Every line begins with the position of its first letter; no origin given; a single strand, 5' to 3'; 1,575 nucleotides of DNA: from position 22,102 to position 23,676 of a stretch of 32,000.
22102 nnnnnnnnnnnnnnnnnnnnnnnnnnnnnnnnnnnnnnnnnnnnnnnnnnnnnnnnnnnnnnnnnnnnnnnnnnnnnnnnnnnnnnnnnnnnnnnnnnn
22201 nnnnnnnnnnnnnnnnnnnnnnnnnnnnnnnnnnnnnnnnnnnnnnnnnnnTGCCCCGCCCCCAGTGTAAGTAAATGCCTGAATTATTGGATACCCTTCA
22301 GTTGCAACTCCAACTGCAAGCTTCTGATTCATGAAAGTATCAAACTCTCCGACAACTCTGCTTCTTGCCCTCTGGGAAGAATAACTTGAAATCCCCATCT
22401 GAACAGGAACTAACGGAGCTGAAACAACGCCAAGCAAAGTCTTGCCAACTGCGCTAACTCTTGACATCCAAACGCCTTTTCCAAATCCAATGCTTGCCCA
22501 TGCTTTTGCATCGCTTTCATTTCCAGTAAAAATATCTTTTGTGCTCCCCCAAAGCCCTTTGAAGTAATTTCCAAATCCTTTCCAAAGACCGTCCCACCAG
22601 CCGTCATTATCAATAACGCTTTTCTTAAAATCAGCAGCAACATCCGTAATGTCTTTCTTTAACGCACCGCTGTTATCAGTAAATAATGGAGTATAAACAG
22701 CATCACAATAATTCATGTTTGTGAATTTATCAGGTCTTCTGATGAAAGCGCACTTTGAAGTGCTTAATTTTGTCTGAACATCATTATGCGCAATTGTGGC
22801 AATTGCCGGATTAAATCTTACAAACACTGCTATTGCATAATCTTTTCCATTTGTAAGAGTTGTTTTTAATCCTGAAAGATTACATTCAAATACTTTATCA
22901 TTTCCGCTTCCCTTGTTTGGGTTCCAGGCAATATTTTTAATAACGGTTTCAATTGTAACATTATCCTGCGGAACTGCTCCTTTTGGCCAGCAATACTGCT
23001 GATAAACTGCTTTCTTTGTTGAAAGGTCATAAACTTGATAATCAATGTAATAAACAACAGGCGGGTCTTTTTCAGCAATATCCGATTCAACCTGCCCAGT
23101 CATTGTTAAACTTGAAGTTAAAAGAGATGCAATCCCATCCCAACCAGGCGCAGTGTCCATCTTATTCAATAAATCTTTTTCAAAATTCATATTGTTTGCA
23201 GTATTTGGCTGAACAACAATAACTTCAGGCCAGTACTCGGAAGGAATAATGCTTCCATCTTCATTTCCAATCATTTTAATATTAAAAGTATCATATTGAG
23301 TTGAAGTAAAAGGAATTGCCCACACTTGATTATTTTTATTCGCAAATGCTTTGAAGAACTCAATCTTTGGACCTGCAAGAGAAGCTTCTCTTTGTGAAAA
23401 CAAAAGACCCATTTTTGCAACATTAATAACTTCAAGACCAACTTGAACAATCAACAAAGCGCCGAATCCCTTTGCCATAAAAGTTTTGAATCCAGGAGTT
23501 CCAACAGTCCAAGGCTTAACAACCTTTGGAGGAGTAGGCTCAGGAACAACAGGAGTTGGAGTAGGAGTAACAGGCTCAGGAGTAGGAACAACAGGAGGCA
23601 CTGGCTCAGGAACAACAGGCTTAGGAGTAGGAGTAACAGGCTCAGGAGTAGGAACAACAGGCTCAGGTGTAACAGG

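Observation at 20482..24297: Giant ~1271-aa secreted protein with an unusual modular architecture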

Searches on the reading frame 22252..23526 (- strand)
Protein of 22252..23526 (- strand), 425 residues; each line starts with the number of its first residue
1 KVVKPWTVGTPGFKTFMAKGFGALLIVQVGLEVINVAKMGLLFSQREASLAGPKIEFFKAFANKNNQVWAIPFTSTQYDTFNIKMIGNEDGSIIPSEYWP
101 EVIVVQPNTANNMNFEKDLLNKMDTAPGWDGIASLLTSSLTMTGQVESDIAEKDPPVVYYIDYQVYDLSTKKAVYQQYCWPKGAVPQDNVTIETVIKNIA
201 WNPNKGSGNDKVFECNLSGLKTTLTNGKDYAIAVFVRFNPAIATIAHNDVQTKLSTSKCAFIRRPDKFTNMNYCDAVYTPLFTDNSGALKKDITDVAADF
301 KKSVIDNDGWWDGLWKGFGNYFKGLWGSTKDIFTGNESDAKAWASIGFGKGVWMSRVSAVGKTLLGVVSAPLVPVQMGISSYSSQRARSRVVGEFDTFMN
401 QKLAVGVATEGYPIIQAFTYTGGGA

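Call 23: find_related_loci(query=A2, collection=genome_contigs, flank=10000)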
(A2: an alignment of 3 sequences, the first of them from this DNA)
Query A2 (425 aa) in genome_contigs; peptide patterns used: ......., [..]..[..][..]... (x = any residue, [..] = any of these).
107 stretches matched a pattern; 2 encode a relative of the query (tblastn E <= 1e-3); 2 distinct loci.
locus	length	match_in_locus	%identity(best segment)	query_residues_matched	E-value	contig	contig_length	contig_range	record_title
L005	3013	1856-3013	83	4-389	0e+0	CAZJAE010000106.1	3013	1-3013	MAG TPA_asm: uncultured archaeon isolate binchicken_co115_24 genome assembly, contig: NODE_44614_length_3013_cov_3.69641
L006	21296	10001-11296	47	3-420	7e-133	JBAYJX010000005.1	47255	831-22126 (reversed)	MAG: archaeon isolate SO_2016_GW1_66 scaffold01436_OW334_2016, whole genome shotgun sequence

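Call 24: search_protein_representatives(alignment_id=A2)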
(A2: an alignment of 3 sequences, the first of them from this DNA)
Query: 3 sequences, 425 profile positions. Proteins with E-value up to 0.001 (for the whole library): 6; up to 1e-10: 3; up to 1e-30: 2. The best 6 are listed.
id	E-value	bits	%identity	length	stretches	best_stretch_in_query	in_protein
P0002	1.5e-249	844.6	-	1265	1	2-425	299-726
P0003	5.4e-232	786.8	-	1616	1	2-423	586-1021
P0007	2.8e-12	62.9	-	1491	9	276-376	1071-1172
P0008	5.5e-05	38.9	-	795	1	76-172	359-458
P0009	1.3e-04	37.6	-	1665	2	212-415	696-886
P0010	2.6e-04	36.7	-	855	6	299-341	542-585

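Call 30: find_homologous_proteins(query=A3, max_evalue=0.01)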
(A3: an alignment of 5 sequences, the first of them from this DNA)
Query A3 (5 sequences): 8000 candidates shared short words with the query, none scored E <= 0.01.

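Call 32: find_homologous_proteins(query=P0008, max_evalue=0.001)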
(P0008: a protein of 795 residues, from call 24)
Query P0008 (795 aa): 1 proteins with E <= 0.001 among 8000 candidates.
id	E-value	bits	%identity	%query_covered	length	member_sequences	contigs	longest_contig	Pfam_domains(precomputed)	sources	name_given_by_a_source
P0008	0.0e+0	1784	100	100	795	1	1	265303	-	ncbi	-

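Call 35: find_encoding_contigs(protein=P0008, flank=10000, max_places=3)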
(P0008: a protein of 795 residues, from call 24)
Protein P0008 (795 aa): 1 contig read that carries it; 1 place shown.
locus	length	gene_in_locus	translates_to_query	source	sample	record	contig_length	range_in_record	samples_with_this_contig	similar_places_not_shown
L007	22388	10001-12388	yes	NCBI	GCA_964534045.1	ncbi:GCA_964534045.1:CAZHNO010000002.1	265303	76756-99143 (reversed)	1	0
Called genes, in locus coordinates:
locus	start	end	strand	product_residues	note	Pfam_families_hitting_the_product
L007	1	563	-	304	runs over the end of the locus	PF26233:NicX, PF02073:Peptidase_M29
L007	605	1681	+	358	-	PF01926:MMR_HSR1, PF02824:TGS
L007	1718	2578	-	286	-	-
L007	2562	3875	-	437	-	-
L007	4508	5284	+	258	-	PF04402:SIMPL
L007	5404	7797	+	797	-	PF00133:tRNA-synt_1, PF09334:tRNA-synt_1g, PF08264:Anticodon_1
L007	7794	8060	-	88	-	-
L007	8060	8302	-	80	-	PF10884:DUF2683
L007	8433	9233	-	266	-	-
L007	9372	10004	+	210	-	-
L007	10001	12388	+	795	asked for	-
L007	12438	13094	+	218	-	-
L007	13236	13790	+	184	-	-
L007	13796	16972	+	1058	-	PF06280:fn3_5 (faint), PF11614:FixG_C (faint)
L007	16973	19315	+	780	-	PF22067:Cep192_D3 (faint)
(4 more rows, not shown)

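Call 36: find_encoding_contigs(protein=P0009, flank=10000, max_places=3)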
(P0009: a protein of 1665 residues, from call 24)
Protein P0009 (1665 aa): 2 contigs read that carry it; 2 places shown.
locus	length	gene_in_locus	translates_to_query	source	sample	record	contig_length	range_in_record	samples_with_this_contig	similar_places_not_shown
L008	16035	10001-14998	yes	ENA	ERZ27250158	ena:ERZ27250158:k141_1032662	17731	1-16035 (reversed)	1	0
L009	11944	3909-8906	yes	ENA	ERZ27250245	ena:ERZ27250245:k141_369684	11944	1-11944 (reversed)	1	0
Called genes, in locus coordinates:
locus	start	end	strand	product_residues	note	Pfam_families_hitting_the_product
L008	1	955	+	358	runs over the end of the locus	PF01926:MMR_HSR1, PF02421:FeoB_N (weak), PF02824:TGS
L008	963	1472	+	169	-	PF13302:Acetyltransf_3, PF13420:Acetyltransf_4, PF00583:Acetyltransf_1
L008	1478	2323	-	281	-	-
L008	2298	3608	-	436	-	-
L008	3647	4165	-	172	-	-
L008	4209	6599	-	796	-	PF00133:tRNA-synt_1, PF09334:tRNA-synt_1g, PF08264:Anticodon_1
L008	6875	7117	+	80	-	PF10884:DUF2683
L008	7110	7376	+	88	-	-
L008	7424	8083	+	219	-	-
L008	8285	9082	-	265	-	-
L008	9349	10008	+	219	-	-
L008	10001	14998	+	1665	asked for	-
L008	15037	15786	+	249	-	-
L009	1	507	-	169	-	?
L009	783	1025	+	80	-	PF10884:DUF2683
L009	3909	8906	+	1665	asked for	-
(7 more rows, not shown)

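Call 48: search_solved_structures(query=A3, max_evalue=10)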
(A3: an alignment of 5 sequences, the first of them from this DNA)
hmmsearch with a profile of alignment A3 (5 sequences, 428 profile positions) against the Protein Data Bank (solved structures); distinct sequences matched with E-value up to 10: 0.

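Call 49: search_protein_families(library=pfam, alignment_id=A3, max_evalue=1)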
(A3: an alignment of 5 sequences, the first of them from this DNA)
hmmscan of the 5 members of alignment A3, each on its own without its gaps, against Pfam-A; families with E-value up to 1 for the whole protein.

A. member 1, seq(425 aa): 0 families

B. families by the number of members that match (of 5 scanned): 0 families

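Call 50: search_protein_families(library=pfam, proteins=[P0009, P0008, P0011], max_evalue=0.1)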
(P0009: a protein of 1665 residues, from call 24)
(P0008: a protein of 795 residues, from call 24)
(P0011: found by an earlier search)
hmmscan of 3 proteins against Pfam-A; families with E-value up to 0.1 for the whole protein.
P0009 (1665 aa): 0 families

P0008 (795 aa): 0 families

P0011 (1629 aa): 6 families
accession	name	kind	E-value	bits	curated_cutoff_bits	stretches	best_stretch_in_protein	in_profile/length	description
PF01476.26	LysM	-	4.8e-24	84.5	20.9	3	1400-1440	5-43/43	LysM domain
PF23446.1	LysM1_NFP_LYK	-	8.5e-08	33.4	36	0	1496-1534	17-55/60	NFP/LYK LysM1 domain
PF23473.1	LysM3_LYK4_5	-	6.9e-06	26.5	29.3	0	1400-1422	9-31/48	LYK4/5 LysM3 domain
PF13443.12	HTH_26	-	0.00012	22.7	22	0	1589-1610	41-62/63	Cro/C1-type HTH DNA-binding domain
PF23577.1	LysM_RLK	-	0.0068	16.9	27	0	1130-1160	2-32/44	LysM domain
PF16820.11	PKD_3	-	0.0096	16.2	26.3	0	1590-1615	5-29/68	PKD-like domain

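Call 54: predict_structure(alignment_id=A3)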
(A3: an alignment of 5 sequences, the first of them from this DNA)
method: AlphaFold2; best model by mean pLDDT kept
length: 425 residues; sequences in the alignment: 5
mean_pLDDT: 53.1   pTM: 0.60
mean pLDDT of the five models: 53.1, 51.2, 50.5, 39.1, 35.6
residues with pLDDT >= 90: 0; 70-90: 123; 50-70: 88; < 50: 214
segments of 3 or more residues with pLDDT < 50: 1-50, 66-68, 75-78, 109-156, 186-209, 309-388
pLDDT, mean of each block of 10 residues (from residue 1): 25 35 29 30 38 61 50 51 76 70 65 43 39 36 34 45 84 78 52 42 41 75 85 75 61 83 73 87 84 64 52 40 30 26 25 23 30 27 44 65 74 84 52
secondary structure, 60 per line:
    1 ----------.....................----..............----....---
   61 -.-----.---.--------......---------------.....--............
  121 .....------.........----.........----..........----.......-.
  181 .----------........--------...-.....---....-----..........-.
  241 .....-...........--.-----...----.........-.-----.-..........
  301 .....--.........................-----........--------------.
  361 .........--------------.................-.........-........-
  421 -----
elements in order: H11-31 H36-49 E54-57 E81-86 E102-106 H109-125 H132-140 H145-153 E158-167 E172-178 H192-199 E212-216 H220-223 E229-238 H240-245 H247-257 H273-281 H291-305 H308-332 H338-345 H360-369 H384-400 H402-410 E412-419

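Call 58: fold_search(model_id=the predicted structure, library=pdb)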
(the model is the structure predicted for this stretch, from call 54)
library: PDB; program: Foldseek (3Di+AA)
matches with E <= 10: 176; with E <= 0.001: 0
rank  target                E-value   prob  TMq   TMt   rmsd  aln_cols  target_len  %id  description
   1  3b13_A                2.4e-01  0.06  0.12  0.12  24.1       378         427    9  Crystal structure of the DHR-2 domain of DOCK2 in complex with Rac1 (T17N mutant) (released 2012-03-14)
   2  2yin_B                2.4e-01  0.06  0.12  0.12  23.5       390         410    7  STRUCTURE OF THE COMPLEX BETWEEN Dock2 AND Rac1. (released 2011-05-25)
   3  1ttf_MODEL_1_A        7.8e-01  0.28  0.09  0.35   7.0        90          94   13  THE THREE-DIMENSIONAL STRUCTURE OF THE TENTH TYPE III MODULE OF FIBRONECTIN: AN INSIGHT INTO RGD-MEDIATED INTE (released 1994-01-31)
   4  7u01_C                1.1e+00  0.18  0.10  0.32   7.9        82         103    8  Structure of CD148 fibronectin type III domain 2 (released 2023-02-22)
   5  6zjp                  1.2e+00  0.25  0.10  0.05   8.1        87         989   10  Cold-adapted beta-D-galactosidase from Arthrobacter sp. 32cB mutant E517Q (released 2020-08-05)
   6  7u01_B                1.4e+00  0.15  0.10  0.32   7.6        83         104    8  Structure of CD148 fibronectin type III domain 2 (released 2023-02-22)
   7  5j67_A                1.4e+00  0.04  0.09  0.07  20.7       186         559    6  Structure of Astrotactin-2, a conserved vertebrate-specific and perforin-like membrane protein involved in neuronal de (released 2016-05-25)
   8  2ic2_A                1.4e+00  0.10  0.10  0.30   5.9        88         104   11  Crystal Structure of the First FNIII Domain of Ihog (released 2006-10-24)
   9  6etz                  1.5e+00  0.20  0.10  0.04   9.3        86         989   12  Cold-adapted beta-D-galactosidase from Arthrobacter sp. 32cB (released 2018-01-10)
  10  9ksn_B                1.5e+00  0.02  0.06  0.08  16.3       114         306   14  Crystal structure of meso-diaminopimelate dehydrogenase from Bacillus thermozeamaize mutant M9 complexed with NADP+ (released 2025-05-21)
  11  6zjv                  1.6e+00  0.21  0.10  0.05   8.2        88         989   10  Cold-adapted beta-D-galactosidase from Arthrobacter sp. 32cB mutant D207A (released 2020-08-05)
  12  9cx9_A                1.6e+00  0.04  0.08  0.10  16.0       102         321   14  Structure of SH3 domain of Src in complex with beta-arrestin 1 (released 2024-11-13)
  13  5j67_D                1.7e+00  0.04  0.09  0.07  20.7       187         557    5  Structure of Astrotactin-2, a conserved vertebrate-specific and perforin-like membrane protein involved in neuronal de (released 2016-05-25)
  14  9ocw                  1.7e+00  0.02  0.08  0.07  16.0       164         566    7  A constitutively active construct of eukaryotic elongation factor 2 kinase (released 2026-03-04)
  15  6zjs                  1.8e+00  0.20  0.10  0.05   8.2        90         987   11  Cold-adapted beta-D-galactosidase from Arthrobacter sp. 32cB mutant E441Q in complex with galactose (released 2020-08-05)
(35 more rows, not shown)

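Call 61: fold_search(model_id=the predicted structure, library=viral)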
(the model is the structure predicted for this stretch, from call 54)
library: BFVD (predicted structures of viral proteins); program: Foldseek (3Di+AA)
matches with E <= 10: 252; with E <= 0.001: 0
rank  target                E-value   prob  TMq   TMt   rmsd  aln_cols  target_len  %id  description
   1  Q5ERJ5                2.6e-01  0.04  0.08  0.08  16.3       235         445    9  ORFV [White spot syndrome virus]
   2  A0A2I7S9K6            3.4e-01  0.47  0.11  0.14  11.9        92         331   15  (no name in the UniProt tables at hand)
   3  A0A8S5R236            3.4e-01  0.44  0.09  0.10   7.0        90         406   14  Uncharacterized protein [Siphoviridae sp. ct6d71]
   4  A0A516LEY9            4.0e-01  0.47  0.11  0.38   6.9        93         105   12  (no name in the UniProt tables at hand)
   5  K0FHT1                4.7e-01  0.02  0.08  0.05  43.2       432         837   12  ORF43 [Human herpesvirus 8]
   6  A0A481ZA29            5.0e-01  0.33  0.10  0.29   9.8        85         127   15  Uncharacterized protein [Pithovirus LCPAC304]
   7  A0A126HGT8            5.0e-01  0.16  0.10  0.17  16.7       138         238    9  Seg-like homing endonuclease [Vibrio phage phi-Grn1]
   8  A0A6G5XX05            5.8e-01  0.06  0.15  0.16  21.5       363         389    8  (no name in the UniProt tables at hand)
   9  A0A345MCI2            6.2e-01  0.51  0.09  0.05   9.5        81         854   11  Minor tail protein [Gordonia phage Teatealatte]
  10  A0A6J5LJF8            6.9e-01  0.13  0.08  0.04   9.9        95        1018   10  Interleukin-like EMT inducer [uncultured Caudovirales phage]
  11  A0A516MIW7            6.9e-01  0.09  0.10  0.21  15.8       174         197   11  (no name in the UniProt tables at hand)
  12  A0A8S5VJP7            7.3e-01  0.20  0.10  0.09   8.6        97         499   18  (no name in the UniProt tables at hand)
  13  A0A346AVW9            7.7e-01  0.06  0.07  0.21  13.8       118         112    9  (no name in the UniProt tables at hand)
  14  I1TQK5                8.1e-01  0.35  0.09  0.37   7.4        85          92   14  (no name in the UniProt tables at hand)
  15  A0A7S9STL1            8.1e-01  0.12  0.12  0.27  18.1       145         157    7  CMP/dCMP-type deaminase domain-containing protein [Virus NIOZ-UU157]
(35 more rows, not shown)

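Call 62: find_related_loci(query=A3, collection=metagenome_contigs, flank=6000)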
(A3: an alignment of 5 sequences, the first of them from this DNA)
Query A3 (425 aa) in metagenome_contigs; peptide patterns used: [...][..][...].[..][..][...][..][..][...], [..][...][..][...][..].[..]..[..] (x = any residue, [..] = any of these).
292 stretches matched a pattern; 4 encode a relative of the query (tblastn E <= 1e-3); 3 distinct loci.
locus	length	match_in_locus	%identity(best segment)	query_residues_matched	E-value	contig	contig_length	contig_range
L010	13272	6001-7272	74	6-425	0e+0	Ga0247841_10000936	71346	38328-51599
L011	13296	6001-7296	47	3-420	2e-132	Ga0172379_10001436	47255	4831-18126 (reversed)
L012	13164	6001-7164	24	12-415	6e-14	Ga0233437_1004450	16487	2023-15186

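Call 63: find_related_loci(query=A3, collection=viral_contigs, flank=6000)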
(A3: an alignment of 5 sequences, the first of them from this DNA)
Query A3 (425 aa) in viral_contigs; peptide patterns used: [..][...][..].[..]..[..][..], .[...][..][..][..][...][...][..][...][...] (x = any residue, [..] = any of these).
39 stretches matched a pattern, but none encodes a relative of the query by tblastn (E <= 1e-3).

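Call 91: search_protein_families(library=pfam, proteins=[P0010, P0007], max_evalue=0.01)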
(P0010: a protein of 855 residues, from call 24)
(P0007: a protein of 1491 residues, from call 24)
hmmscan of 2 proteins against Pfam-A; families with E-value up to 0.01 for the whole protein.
P0010 (855 aa): 7 families
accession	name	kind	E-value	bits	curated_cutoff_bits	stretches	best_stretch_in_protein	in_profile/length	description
PF20155.4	TMP_3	-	1.2e-34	120.1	41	1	80-265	2-189/192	Tape measure protein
PF04513.17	Baculo_PEP_C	-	2.8e-11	44.1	38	1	578-714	6-132/140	Baculovirus polyhedron envelope protein, PEP, C terminus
PF11983.13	FtsA_C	-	3.7e-07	31.5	27.4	0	556-571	50-65/65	Cell division protein FtsA, C-terminal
PF10145.14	PhageMin_Tail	-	0.0011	19.3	33.2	1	113-258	5-148/201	Phage-related minor tail protein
PF05017.19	TMP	-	0.0015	19.1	15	0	515-524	1-10/11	TMP repeat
PF15225.11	IL32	-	0.0026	18.6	27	0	544-619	22-97/100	Interleukin 32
PF10961.13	SelK_SelG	-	0.0099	16.9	23.3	0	548-574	18-44/86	Selenoprotein SelK_SelG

P0007 (1491 aa): 6 families
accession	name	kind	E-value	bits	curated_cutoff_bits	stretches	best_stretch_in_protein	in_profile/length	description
PF16278.11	zf-C2HE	-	5e-10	40.1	30.1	0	544-559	47-62/63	C2HE / C2H2 / C2HC zinc-binding finger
PF25232.1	DUF7848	-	2e-09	37.9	24.5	0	363-399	42-78/80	Domain of unknown function (DUF7848)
PF21536.4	BTB_KLHL33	-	2.4e-09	37.4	27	0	525-543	2-21/63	Kelch-like protein 33-like, BTB/POZ domain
PF05957.18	DUF883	-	6.4e-07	29.6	25.4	0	1064-1084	9-29/53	DUF883 N-terminal domain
PF14133.12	DUF4300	-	1.1e-06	28.9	27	0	310-378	124-191/252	Domain of unknown function (DUF4300)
PF11120.13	CBP_BcsF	-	0.0016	18.8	23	0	175-203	2-30/60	Cellulose biosynthesis protein BcsF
